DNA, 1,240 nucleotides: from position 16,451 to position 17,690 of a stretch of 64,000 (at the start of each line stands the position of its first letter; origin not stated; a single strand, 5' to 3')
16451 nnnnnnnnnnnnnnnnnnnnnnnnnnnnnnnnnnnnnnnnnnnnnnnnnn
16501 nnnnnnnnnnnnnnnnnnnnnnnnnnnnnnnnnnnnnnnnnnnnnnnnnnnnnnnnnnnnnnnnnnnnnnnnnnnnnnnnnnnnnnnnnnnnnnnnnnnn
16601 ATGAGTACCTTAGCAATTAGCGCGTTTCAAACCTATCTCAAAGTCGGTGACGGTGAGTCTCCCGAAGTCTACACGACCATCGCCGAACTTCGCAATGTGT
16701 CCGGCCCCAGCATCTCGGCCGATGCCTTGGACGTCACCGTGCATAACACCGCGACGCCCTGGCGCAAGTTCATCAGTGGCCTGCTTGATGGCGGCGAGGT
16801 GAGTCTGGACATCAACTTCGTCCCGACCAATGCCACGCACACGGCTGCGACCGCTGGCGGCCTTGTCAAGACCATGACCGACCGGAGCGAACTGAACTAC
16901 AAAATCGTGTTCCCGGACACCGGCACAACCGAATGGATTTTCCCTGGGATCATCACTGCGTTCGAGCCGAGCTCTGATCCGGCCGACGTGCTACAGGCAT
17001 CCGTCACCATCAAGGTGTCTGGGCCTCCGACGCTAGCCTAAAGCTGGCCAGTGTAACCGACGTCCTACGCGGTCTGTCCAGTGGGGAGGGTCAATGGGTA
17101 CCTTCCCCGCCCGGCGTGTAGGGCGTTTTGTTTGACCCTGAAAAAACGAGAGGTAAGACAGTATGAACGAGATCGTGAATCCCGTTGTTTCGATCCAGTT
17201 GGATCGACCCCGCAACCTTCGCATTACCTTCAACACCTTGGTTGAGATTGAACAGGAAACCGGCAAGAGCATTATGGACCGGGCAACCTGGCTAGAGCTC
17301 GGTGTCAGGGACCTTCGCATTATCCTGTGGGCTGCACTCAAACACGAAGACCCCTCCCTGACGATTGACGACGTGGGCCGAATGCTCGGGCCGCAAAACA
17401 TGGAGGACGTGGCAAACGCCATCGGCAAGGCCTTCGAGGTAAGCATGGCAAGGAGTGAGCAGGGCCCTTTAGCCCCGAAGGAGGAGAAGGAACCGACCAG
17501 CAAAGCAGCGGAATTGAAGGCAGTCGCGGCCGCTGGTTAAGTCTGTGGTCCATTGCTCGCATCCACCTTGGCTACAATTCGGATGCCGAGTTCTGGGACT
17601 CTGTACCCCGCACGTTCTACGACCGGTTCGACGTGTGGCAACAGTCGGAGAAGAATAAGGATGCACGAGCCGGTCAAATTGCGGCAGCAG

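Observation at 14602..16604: Tandem-GT2 glycosyltransferase with an N-terminal zinc finger embedded in the tail operon, preceded by a small ORF carrying a paralogous zinc finger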

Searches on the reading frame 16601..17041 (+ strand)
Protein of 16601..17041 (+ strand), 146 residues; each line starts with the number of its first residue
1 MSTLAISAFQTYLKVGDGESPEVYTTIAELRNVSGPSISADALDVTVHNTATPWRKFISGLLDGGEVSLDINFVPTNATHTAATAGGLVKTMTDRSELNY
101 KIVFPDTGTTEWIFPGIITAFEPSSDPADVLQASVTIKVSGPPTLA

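Call 3: search_protein_families(library=pfam, proteins=[window:16601-17041:+], max_evalue=0.1)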
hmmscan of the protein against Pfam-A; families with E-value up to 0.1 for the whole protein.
window:16601-17041:+ (146 aa): 3 families
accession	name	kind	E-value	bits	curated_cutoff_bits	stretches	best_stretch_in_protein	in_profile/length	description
PF16461.11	Phage_TTP_12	-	1.8e-13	51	26.1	1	20-146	15-135/135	Lambda phage tail tube protein, TTP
PF16460.11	Phage_TTP_11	-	1.1e-08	35.4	28.4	1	24-81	20-75/154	Phage tail tube, TTP, lambda-like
PF06199.17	Phage_tail_2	-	0.00028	21.4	23.8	1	13-144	9-131/132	Phage tail tube protein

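Call 4: search_protein_families(library=phrogs, proteins=[window:16601-17041:+], max_evalue=0.01)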
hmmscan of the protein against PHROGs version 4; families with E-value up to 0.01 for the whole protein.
window:16601-17041:+ (146 aa): 4 families
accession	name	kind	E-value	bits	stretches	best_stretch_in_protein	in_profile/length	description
phrog_158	-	tail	7e-19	69.5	1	1-145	12-158/376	major tail protein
phrog_1407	-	tail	1.3e-08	35.7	1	12-144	32-162/258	major tail protein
phrog_41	-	tail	1.6e-06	28.9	1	88-146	95-151/245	major tail protein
phrog_10528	-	tail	3.7e-05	24.7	1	22-143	19-137/142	major tail protein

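Call 66: find_related_loci(query=A4, collection=viral_contigs, flank=5000)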
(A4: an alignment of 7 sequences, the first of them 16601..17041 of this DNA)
Query A4 (146 aa) in viral_contigs; peptide patterns used: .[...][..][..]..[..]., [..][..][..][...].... (x = any residue, [..] = any of these).
320 stretches matched a pattern; 247 encode a relative of the query (tblastn E <= 1e-3); the best 80 are kept; 80 distinct loci.
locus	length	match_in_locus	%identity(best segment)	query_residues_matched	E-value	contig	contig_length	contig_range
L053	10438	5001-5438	93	1-146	8e-81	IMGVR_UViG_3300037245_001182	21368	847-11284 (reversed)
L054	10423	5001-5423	63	5-146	1e-56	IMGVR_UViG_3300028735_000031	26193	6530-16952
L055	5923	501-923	61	5-146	6e-55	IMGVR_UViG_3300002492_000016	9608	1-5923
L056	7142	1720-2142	61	5-146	4e-55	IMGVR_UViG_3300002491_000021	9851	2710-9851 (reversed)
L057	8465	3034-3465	55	1-146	3e-51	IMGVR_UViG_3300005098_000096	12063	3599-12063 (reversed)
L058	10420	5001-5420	56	4-145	1e-50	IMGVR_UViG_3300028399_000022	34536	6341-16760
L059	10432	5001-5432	54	1-146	7e-50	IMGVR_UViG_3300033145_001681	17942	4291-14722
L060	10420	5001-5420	56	5-146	3e-48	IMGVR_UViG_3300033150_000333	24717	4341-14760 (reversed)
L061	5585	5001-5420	54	5-146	2e-45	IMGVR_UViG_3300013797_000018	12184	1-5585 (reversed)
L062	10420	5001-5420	53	5-146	2e-45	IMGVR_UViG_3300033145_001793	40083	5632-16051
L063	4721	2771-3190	49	5-146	4e-45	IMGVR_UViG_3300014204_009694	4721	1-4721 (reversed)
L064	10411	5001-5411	55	7-146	2e-44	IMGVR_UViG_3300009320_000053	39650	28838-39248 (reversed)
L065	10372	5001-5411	55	7-146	2e-44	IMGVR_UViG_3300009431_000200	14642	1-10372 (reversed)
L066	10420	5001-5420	50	3-145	1e-44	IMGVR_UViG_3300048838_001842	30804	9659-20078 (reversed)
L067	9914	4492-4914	50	4-146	6e-44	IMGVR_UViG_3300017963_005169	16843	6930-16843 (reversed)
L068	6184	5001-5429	48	3-146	7e-44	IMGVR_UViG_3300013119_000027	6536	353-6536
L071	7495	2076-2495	49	5-146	2e-43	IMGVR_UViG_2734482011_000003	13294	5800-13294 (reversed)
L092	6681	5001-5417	46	5-145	8e-41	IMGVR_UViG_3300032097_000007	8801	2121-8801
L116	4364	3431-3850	44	5-146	2e-37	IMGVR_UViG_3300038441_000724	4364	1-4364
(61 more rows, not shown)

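Call 71: search_protein_families(library=phrogs, proteins=[L060:4396-4614:+, L060:4618-4968:+, L071:1478-1681:+, L071:1681-2040:+, L068:4794-4994:+, L116:3240-3425:+, L092:4357-4608:+, L060:3996-4379:+], max_evalue=0.01)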
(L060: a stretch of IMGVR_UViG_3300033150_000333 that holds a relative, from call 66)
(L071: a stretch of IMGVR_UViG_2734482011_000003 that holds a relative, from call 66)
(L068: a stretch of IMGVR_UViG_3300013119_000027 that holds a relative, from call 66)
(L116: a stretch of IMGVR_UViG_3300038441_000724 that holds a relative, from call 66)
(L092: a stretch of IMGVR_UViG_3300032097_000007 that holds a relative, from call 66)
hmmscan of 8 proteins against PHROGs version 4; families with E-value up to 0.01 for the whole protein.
L060:4396-4614:+ (72 aa): 0 families

L060:4618-4968:+ (116 aa): 2 families
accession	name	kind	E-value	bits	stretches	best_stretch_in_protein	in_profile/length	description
phrog_38030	-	unknown function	1.9e-08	35.2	1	21-110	17-104/110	-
phrog_24894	-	unknown function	1e-07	33.3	1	1-107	1-110/123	-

L071:1478-1681:+ (67 aa): 0 families

L071:1681-2040:+ (119 aa): 0 families

L068:4794-4994:+ (66 aa): 0 families

L116:3240-3425:+ (61 aa): 0 families

L092:4357-4608:+ (83 aa): 0 families

L060:3996-4379:+ (127 aa): 3 families
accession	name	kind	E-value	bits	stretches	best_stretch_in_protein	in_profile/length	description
phrog_347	-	connector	1.2e-15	58.6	1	15-126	8-120/394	tail terminator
phrog_78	-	connector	2.6e-08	35.3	1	4-119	4-111/122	tail terminator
phrog_123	-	connector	4.2e-06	27.7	1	21-98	27-96/139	tail terminator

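Call 72: search_protein_families(library=pfam, proteins=[L060:4396-4614:+, L060:4618-4968:+, L071:1478-1681:+, L071:1681-2040:+, L068:4794-4994:+, L116:3240-3425:+, L092:4357-4608:+, L060:3996-4379:+], max_evalue=0.1)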
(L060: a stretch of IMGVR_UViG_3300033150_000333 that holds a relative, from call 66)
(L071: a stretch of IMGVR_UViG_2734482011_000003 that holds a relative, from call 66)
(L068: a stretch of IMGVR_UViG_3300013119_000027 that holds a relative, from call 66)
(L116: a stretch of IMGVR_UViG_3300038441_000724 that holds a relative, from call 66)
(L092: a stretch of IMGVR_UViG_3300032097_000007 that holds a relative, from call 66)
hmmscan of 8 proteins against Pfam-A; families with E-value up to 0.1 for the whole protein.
L060:4396-4614:+ (72 aa): 6 families
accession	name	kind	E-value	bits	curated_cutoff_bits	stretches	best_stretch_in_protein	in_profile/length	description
PF23225.1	zf-C2H2_7th_ZNF462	-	0.001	19.2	27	1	17-42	3-28/42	Zinc finger protein 462, seventh C2H2 zinc finger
PF23075.1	zf-C2H2_ZNF462_11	-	0.0029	17.8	27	1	19-50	5-35/45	Zinc finger protein 462, C2H2 zinc finger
PF04780.17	DUF629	-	0.0073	15.4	23.1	1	17-55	55-93/465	Protein of unknown function (DUF629)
PF13909.12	zf-H2C2_5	-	0.03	14.3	27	1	19-42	1-24/26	C2H2-type zinc-finger domain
PF17003.11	Actin_micro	-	0.035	13.7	27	1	16-46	209-239/354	Putative actin-like family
PF24540.1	zf-C2H2_REST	-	0.084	12.9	27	0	17-39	1-23/30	REST-like, C2H2-type zinc finger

L060:4618-4968:+ (116 aa): 0 families

L071:1478-1681:+ (67 aa): 1 family
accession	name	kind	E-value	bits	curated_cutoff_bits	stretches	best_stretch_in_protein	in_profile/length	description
PF13909.12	zf-H2C2_5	-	0.0049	16.9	27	1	16-41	1-26/26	C2H2-type zinc-finger domain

L071:1681-2040:+ (119 aa): 0 families

L068:4794-4994:+ (66 aa): 4 families
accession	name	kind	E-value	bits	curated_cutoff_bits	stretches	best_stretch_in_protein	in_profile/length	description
PF13909.12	zf-H2C2_5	-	0.02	14.9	27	1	30-55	1-26/26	C2H2-type zinc-finger domain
PF23223.1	zf-C2H2_ZNF462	-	0.028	14.5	27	1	32-54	6-28/31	Zinc finger protein 462, C2H2 zinc finger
PF24540.1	zf-C2H2_REST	-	0.075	13.1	27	1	30-56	3-28/30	REST-like, C2H2-type zinc finger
PF13894.12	zf-C2H2_4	-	0.086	14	27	0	30-53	1-24/24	C2H2-type zinc finger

L116:3240-3425:+ (61 aa): 3 families
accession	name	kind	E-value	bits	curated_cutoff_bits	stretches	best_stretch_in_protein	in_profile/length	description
PF13909.12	zf-H2C2_5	-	0.00086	19.3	27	1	25-48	1-24/26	C2H2-type zinc-finger domain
PF01780.25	Ribosomal_L37ae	-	0.02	15.4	21.9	1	7-41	16-50/85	Ribosomal L37ae protein family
PF13894.12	zf-C2H2_4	-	0.043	15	27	1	25-48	1-24/24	C2H2-type zinc finger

L092:4357-4608:+ (83 aa): 5 families
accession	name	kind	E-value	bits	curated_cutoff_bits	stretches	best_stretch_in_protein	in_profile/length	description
PF23574.1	zf-C2H2_ZNF142_18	-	0.0026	18.2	27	1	32-57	1-26/35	Zinc finger protein 142 C2H2 domain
PF23223.1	zf-C2H2_ZNF462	-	0.01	15.9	27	1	36-58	6-28/31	Zinc finger protein 462, C2H2 zinc finger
PF23612.1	zf-C2H2_ZN142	-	0.07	13.5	27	0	36-57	3-24/27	ZN142 C2H2 zinc finger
PF17003.11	Actin_micro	-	0.076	12.6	27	1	22-60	200-238/354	Putative actin-like family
PF13909.12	zf-H2C2_5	-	0.088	12.8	27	0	34-59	1-26/26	C2H2-type zinc-finger domain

L060:3996-4379:+ (127 aa): 1 family
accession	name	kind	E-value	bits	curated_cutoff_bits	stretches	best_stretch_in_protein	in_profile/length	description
PF11367.14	Tail_completion_gp17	-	1.3e-22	80.6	24.5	1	10-125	5-123/124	Tail completion protein gp17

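Call 81: search_dna_similar(query=window:16601-17041:+, collection=phages, mode=protein, max_rows=25, max_evalue=0.00001)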
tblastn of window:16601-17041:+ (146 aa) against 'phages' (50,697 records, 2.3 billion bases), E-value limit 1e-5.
Records with a match: 24; places in all: 24; records where one place covers at least 80% of the query: 24.
Best place of each record, by identity: <60% 24.
By first word of the organism name: Streptomyces 15; Tetraselmis 3; Paracoccus 2; Paenibacillus 2; Thermobifida 1; Syntrophomonadaceae 1.
By host as written in the record: Streptomyces viridochromogenes DSM40736 5; Tetraselmis viridis Rouch (Chlorophyta) 3; Streptomyces platensis MJ1A1 2; Streptomyces avermitilis 2; Streptomyces griseus ATCC 10137 2; Streptomyces venezuelae ATCC 10712 2; Paracoccus sp. HS3 2; Paenibacillus glucanolyticus P073A 2; and 4 more.
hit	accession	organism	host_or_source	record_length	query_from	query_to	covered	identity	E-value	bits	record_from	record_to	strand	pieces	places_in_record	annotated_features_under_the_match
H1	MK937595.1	Streptomyces phage Dubu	Streptomyces platensis MJ1A1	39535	5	145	97%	37.6%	4e-20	91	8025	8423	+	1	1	12: major tail protein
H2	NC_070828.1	Streptomyces phage Dubu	Streptomyces platensis MJ1A1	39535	5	145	97%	37.6%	4e-20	91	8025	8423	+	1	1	12: major tail protein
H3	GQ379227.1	Streptomyces phage phiSASD1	Streptomyces avermitilis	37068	5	145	97%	37.3%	1e-18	87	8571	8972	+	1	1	34: gp14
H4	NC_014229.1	Streptomyces phage phiSASD1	Streptomyces avermitilis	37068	5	145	97%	37.3%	1e-18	87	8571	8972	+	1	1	34: major tail protein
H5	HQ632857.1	Tetraselmis viridis virus S20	Tetraselmis viridis Rouch (Chlorophyta)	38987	11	145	92%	37.1%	8e-16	78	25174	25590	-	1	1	hypothetical protein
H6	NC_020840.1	Tetraselmis viridis virus S20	Tetraselmis viridis Rouch (Chlorophyta)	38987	11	145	92%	37.1%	8e-16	78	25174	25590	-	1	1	major tail protein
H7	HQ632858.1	Tetraselmis viridis virus SI1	Tetraselmis viridis Rouch (Chlorophyta)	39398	11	145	92%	37.1%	8e-16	78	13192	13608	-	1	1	hypothetical protein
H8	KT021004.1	Thermobifida phage P1312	Thermobifida fusca NTU22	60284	5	145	97%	34.0%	8e-18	84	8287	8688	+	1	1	hypothetical protein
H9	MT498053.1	Streptomyces phage PHTowN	Streptomyces viridochromogenes DSM40736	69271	19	145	87%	36.4%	1e-17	83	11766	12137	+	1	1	20: major tail protein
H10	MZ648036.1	Streptomyces phage Lizz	Streptomyces viridochromogenes DSM40736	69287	19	145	87%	36.4%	1e-17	83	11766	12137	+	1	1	20: major tail protein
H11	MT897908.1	Streptomyces phage ShakeNBake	Streptomyces viridochromogenes DSM40736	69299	19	145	87%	36.4%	1e-17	83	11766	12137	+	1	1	20: major tail protein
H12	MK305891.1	Streptomyces phage Gibson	Streptomyces griseus ATCC 10137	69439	19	145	87%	36.4%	1e-16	81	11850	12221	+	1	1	20: major tail protein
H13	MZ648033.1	Streptomyces phage Rooney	Streptomyces viridochromogenes DSM40736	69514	19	145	87%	36.4%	1e-16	81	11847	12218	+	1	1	20: major tail protein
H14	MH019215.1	Streptomyces phage Yara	Streptomyces toxytricini NRRL B-5426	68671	23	146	85%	37.0%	2e-15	77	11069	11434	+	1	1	18: major tail protein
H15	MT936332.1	Streptomyces phage phiRKBJ001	Streptomyces sp. RKBHB-173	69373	19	145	87%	34.9%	8e-17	81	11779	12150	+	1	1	major tail protein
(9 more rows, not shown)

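Call 82: search_dna_similar(query=L060:4396-4614:+, collection=phages, mode=protein, max_rows=25, max_evalue=0.001)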
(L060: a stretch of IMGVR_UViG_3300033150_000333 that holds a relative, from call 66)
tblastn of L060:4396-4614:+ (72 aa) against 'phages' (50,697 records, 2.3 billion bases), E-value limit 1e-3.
No match.

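Call 95: search_solved_structures(query=L060:4618-4968:+, max_evalue=1)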
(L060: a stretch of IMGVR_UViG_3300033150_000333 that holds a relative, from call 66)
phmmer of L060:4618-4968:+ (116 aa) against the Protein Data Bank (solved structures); distinct sequences matched with E-value up to 1: 2.
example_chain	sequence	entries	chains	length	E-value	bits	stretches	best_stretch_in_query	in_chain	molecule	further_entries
7jwb_D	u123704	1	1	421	0.52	13.8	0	68-94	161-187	autonomous human heavy chain variable domain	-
4dlp_A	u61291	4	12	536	0.53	13.8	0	47-111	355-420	Aminoacyl-tRNA synthetase, class I:Aminoacyl-tRNA synthetase, class Ia:Methionyl-tRNA synt | Methionine--tRNA ligase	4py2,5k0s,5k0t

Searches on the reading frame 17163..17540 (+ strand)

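Call 3: search_protein_families(library=pfam, proteins=[window:17163-17540:+], max_evalue=0.1)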
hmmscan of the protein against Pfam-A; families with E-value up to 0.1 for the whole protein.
window:17163-17540:+ (125 aa): 1 family
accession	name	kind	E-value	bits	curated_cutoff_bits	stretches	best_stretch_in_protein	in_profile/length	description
PF11836.14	Phage_TAC_11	-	2.7e-07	31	27.8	1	14-89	10-88/96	Phage tail tube protein, GTA-gp10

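Call 4: search_protein_families(library=phrogs, proteins=[window:17163-17540:+], max_evalue=0.01)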
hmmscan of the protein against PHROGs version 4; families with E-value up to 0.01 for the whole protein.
window:17163-17540:+ (125 aa): 2 families
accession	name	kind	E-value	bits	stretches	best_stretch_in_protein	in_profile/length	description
phrog_2115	-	tail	9.2e-20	72.3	1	10-110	9-116/125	tail protein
phrog_34587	-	unknown function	0.00017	22.8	1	2-39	4-41/133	-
